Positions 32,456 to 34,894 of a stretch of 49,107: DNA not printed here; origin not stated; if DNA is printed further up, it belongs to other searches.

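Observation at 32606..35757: Orphan VirD4/TraG-type coupling ATPase translationally coupled to a pentapeptide-repeat protein with a basic C-terminal tail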

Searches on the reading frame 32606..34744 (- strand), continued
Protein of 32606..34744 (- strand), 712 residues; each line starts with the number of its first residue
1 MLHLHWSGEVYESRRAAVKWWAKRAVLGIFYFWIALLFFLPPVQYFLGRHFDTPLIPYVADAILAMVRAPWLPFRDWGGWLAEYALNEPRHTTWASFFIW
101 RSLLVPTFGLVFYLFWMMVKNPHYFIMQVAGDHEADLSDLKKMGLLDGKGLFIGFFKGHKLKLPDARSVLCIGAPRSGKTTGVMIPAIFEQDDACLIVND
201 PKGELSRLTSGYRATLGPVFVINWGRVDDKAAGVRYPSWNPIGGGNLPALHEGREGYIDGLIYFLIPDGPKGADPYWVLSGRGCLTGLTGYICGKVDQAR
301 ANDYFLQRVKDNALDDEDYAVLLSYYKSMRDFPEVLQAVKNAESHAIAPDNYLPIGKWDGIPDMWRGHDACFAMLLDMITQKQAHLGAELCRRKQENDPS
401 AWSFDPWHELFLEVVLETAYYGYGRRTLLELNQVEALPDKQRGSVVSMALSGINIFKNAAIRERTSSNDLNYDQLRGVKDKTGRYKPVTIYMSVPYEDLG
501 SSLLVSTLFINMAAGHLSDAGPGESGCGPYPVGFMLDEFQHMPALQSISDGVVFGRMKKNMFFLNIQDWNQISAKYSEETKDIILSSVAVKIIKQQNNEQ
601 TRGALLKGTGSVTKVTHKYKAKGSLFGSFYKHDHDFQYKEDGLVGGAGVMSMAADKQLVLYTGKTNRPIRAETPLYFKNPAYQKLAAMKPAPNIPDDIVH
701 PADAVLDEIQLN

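Call 67: fold_search(model_id=the predicted structure, library=pdb)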
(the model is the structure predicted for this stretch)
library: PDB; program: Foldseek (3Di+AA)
matches with E <= 10: 193; with E <= 0.001: 71
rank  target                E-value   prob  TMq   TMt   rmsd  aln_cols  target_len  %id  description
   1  8dol_A                2.0e-17  1.00  0.50  0.64  10.3       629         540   16  Mechanism of regulation of the Helicobacter pylori Cagbeta ATPase by CagZ (released 2023-02-15)
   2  8dol_D                3.2e-17  1.00  0.50  0.65   9.8       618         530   17  Mechanism of regulation of the Helicobacter pylori Cagbeta ATPase by CagZ (released 2023-02-15)
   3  8dol_B                1.3e-16  1.00  0.47  0.66  10.8       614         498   16  Mechanism of regulation of the Helicobacter pylori Cagbeta ATPase by CagZ (released 2023-02-15)
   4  8dol_F                5.8e-16  1.00  0.50  0.66  10.1       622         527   16  Mechanism of regulation of the Helicobacter pylori Cagbeta ATPase by CagZ (released 2023-02-15)
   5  8dol_C                3.0e-14  1.00  0.48  0.65  11.7       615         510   15  Mechanism of regulation of the Helicobacter pylori Cagbeta ATPase by CagZ (released 2023-02-15)
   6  1e9s_F                2.8e-10  1.00  0.40  0.64  10.1       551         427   11  Bacterial conjugative coupling protein TrwBdeltaN70. Unbound monoclinic form. (released 2001-02-06)
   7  1e9s_M                4.0e-10  1.00  0.40  0.64  10.1       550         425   10  Bacterial conjugative coupling protein TrwBdeltaN70. Unbound monoclinic form. (released 2001-02-06)
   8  1e9s_A                7.5e-10  1.00  0.40  0.63   9.0       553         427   11  Bacterial conjugative coupling protein TrwBdeltaN70. Unbound monoclinic form. (released 2001-02-06)
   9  1e9s_L                7.9e-10  1.00  0.42  0.66   8.8       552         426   10  Bacterial conjugative coupling protein TrwBdeltaN70. Unbound monoclinic form. (released 2001-02-06)
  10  1e9s_G                8.3e-10  1.00  0.40  0.63  10.1       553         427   11  Bacterial conjugative coupling protein TrwBdeltaN70. Unbound monoclinic form. (released 2001-02-06)
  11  1e9s_I                9.5e-10  1.00  0.44  0.69   6.6       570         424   10  Bacterial conjugative coupling protein TrwBdeltaN70. Unbound monoclinic form. (released 2001-02-06)
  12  1e9s_B                1.3e-09  1.00  0.39  0.63  10.3       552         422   10  Bacterial conjugative coupling protein TrwBdeltaN70. Unbound monoclinic form. (released 2001-02-06)
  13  1e9r_G                2.6e-09  1.00  0.45  0.72   6.5       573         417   10  Bacterial conjugative coupling protein TrwBdeltaN70. Trigonal form in complex with sulphate. (released 2001-02-06)
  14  1gl6_A                3.6e-09  1.00  0.40  0.66  10.2       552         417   10  Plasmid coupling protein TrwB in complex with the non-hydrolysable GTP analogue GDPNP (released 2002-05-16)
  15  1gl6_G                4.2e-09  1.00  0.43  0.71   7.4       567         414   10  Plasmid coupling protein TrwB in complex with the non-hydrolysable GTP analogue GDPNP (released 2002-05-16)
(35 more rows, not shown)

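Call 70: list_cluster_members(proteins=[P0011, P0070, P0086, P0095, P0128, P0132, P0139, P0145, P0125, P0119])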
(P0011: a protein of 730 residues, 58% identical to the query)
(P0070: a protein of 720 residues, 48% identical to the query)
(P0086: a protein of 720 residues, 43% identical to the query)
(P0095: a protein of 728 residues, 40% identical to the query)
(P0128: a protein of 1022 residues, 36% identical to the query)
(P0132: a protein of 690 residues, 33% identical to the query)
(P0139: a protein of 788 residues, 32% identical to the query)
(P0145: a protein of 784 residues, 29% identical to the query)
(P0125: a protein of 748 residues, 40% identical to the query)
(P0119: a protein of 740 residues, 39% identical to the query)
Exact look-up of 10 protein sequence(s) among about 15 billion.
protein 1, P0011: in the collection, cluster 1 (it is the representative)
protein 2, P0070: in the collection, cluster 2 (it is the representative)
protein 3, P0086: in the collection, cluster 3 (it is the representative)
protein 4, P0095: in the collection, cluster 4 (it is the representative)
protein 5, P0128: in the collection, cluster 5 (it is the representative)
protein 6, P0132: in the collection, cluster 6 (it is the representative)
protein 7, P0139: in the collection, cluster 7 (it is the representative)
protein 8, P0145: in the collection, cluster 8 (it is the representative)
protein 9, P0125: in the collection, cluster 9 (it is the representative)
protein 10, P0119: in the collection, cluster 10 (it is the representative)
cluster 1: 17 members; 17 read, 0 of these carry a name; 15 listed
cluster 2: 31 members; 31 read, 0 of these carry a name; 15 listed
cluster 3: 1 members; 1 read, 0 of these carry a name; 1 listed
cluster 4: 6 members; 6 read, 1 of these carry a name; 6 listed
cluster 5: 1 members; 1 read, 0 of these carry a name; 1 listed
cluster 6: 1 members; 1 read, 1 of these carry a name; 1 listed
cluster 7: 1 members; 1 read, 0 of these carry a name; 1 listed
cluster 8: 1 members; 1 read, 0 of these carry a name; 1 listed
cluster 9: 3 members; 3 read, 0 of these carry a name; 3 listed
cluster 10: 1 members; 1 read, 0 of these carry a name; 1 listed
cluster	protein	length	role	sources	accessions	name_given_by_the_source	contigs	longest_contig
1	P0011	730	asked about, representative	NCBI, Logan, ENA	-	-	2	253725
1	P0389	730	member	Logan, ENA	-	-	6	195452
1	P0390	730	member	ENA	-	-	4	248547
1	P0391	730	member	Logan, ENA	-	-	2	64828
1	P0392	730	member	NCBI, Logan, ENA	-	-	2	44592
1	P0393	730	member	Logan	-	-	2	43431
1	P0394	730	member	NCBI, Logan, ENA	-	-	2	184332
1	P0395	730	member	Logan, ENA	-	-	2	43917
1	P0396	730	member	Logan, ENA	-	-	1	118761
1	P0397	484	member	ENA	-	-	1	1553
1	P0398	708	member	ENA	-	-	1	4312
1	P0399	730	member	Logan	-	-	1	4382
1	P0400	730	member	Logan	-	-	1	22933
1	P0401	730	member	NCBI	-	-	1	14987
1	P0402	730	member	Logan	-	-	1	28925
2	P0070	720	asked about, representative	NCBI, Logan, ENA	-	-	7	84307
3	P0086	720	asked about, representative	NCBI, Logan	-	-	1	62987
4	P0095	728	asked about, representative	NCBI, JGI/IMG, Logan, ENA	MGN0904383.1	MAG: type IV secretory system conjugative DNA transfer family protein ... | type IV secretory pathway TraG/TraD family ATPase VirD4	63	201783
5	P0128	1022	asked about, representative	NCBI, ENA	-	-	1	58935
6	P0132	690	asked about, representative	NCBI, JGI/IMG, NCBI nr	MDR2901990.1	MAG: type IV secretory system conjugative DNA transfer family protein [Lactobacillales ... | hypothetical protein | type IV secretory system conjugative DNA transfer family protein [Lactobacillales ...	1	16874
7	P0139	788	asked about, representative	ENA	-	-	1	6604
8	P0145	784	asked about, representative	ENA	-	-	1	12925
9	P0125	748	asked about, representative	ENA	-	-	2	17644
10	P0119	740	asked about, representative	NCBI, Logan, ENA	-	-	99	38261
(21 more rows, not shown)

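Call 75: search_protein_families(library=padloc, proteins=[window:32606-34744:-, L027:8674-9975:+, L027:12225-12839:+, L027:12805-13272:+, L027:9989-12211:+], max_evalue=0.01)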
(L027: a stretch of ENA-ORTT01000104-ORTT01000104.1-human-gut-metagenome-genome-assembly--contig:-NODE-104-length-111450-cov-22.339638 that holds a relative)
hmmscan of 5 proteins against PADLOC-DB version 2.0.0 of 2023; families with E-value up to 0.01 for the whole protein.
window:32606-34744:- (712 aa): 0 families

L027:8674-9975:+ (433 aa): 0 families

L027:12225-12839:+ (204 aa): 0 families

L027:12805-13272:+ (155 aa): 0 families

L027:9989-12211:+ (740 aa): 0 families

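Call 82: find_encoding_contigs(protein=P0127, flank=10000, max_places=1)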
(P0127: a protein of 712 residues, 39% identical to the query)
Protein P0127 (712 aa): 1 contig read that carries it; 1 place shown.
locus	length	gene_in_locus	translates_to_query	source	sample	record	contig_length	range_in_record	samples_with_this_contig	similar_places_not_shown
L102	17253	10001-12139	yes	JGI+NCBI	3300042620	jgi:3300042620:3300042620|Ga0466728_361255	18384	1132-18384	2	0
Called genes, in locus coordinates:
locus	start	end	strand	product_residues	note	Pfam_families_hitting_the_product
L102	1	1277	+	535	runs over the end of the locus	-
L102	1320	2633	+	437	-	PF01551:Peptidase_M23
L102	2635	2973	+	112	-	PF04519:Bactofilin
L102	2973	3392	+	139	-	PF02502:LacAB_rpiB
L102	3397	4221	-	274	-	-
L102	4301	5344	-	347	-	PF13609:Porin_4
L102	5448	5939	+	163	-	PF02677:QueH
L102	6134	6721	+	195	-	-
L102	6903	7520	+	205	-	PF00163:Ribosomal_S4, PF01479:S4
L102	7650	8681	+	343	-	PF05496:RuvB_N, PF13191:AAA_16 (faint), PF00004:AAA, PF07728:AAA_5 (weak), PF17864:AAA_lid_4, PF05491:WHD_RuvB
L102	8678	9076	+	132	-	PF03061:4HBT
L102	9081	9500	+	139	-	PF13279:4HBT_2, PF03061:4HBT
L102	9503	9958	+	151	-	-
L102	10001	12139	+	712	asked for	PF02534:T4SS-DNA_transf, PF10412:TrwB_AAD_bind, PF12696:TraG-D_C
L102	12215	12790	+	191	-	-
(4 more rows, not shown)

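Call 83: find_encoding_contigs(protein=P0130, flank=10000, max_places=1)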
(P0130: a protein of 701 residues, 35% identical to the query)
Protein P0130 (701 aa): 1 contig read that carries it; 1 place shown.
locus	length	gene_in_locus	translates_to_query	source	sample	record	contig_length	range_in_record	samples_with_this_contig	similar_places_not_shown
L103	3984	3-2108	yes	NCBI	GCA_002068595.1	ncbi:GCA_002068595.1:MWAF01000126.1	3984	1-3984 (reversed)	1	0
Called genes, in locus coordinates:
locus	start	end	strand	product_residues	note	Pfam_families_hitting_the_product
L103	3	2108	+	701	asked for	PF02534:T4SS-DNA_transf (weak), PF10412:TrwB_AAD_bind (faint), PF02534:T4SS-DNA_transf, PF12696:TraG-D_C (weak)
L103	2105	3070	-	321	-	PF00480:ROK (faint), PF02685:Glucokinase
